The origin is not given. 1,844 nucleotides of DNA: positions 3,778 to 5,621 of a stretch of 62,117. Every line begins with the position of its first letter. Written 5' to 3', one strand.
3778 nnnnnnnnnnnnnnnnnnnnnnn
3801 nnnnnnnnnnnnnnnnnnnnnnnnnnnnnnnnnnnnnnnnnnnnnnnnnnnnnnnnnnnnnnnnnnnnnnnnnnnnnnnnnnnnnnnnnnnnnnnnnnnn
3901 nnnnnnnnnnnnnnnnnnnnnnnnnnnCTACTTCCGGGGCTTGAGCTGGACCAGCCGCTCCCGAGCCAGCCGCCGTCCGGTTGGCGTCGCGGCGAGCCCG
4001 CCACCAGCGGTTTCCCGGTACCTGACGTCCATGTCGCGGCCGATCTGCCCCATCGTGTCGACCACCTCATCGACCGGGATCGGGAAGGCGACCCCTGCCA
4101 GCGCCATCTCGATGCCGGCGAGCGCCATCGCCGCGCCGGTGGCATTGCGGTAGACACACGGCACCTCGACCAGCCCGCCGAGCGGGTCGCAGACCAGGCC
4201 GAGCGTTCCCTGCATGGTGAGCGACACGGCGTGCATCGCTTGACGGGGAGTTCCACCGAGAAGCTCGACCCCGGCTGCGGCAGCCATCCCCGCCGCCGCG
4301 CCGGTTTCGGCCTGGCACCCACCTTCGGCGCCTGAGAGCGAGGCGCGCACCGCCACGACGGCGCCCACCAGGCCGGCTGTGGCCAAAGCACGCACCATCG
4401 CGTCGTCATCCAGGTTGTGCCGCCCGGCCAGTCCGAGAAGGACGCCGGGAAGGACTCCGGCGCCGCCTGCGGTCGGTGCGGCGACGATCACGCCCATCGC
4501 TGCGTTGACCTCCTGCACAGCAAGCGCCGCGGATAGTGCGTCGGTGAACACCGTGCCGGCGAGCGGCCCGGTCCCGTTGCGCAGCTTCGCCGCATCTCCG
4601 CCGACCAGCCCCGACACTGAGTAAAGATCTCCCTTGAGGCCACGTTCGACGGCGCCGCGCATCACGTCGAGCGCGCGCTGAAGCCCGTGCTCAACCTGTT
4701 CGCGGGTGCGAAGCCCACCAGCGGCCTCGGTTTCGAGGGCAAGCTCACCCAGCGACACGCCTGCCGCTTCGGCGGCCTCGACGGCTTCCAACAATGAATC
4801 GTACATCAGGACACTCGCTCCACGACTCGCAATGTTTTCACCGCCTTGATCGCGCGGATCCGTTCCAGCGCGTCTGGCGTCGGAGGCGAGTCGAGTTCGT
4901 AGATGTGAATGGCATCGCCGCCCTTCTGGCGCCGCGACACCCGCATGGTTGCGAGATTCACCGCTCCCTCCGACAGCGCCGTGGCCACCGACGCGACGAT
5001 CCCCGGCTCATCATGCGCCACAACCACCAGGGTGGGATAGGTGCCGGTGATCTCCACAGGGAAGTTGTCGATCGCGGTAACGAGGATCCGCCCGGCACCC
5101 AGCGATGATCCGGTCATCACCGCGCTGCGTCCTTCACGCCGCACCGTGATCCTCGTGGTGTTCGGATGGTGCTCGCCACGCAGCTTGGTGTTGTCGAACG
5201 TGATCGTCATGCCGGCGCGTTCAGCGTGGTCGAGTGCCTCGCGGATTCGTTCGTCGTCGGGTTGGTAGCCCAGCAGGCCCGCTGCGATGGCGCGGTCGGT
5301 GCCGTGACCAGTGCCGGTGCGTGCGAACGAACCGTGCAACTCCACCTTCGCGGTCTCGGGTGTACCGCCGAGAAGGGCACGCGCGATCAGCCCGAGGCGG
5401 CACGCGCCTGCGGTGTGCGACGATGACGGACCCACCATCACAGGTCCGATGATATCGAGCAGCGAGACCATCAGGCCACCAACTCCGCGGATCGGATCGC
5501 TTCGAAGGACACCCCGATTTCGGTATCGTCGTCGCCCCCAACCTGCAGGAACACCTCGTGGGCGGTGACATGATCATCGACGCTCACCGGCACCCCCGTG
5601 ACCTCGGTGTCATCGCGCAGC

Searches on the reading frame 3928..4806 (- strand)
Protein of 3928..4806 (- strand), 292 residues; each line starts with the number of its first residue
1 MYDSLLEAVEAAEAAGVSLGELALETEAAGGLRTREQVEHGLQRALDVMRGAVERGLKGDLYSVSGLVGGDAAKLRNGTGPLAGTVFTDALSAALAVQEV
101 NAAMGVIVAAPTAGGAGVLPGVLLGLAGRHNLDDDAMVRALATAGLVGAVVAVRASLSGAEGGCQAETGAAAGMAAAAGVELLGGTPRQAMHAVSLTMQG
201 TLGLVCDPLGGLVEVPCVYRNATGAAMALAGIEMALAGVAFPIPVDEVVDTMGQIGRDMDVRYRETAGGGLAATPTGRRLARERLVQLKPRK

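Call 3: search_protein_families(library=pfam, max_evalue=1, proteins=[window:3928-4806:-])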
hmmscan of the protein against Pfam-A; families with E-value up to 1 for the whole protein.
window:3928-4806:- (292 aa): 1 family
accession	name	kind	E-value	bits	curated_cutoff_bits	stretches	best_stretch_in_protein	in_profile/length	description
PF03313.21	SDH_alpha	-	3.8e-72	243.5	26.4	1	16-272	3-260/260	Serine dehydratase alpha chain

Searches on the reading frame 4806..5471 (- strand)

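Call 3: search_protein_families(library=pfam, max_evalue=1, proteins=[window:4806-5471:-])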
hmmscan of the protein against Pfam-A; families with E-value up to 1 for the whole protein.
window:4806-5471:- (221 aa): 5 families
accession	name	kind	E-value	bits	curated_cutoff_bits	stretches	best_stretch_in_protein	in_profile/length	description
PF03315.21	SDH_beta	-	7.3e-15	56.1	26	1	11-85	8-87/155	Serine dehydratase beta chain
PF01842.31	ACT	-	3.2e-08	33.6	27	1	147-208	2-64/66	ACT domain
PF13291.12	ACT_4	-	0.0012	19.9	27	1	147-191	8-52/80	ACT domain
PF04213.18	HtaA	-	0.0039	18.2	24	1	81-195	29-138/164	Htaa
PF13840.12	ACT_7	-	0.12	12.7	27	1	153-173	16-38/65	ACT domain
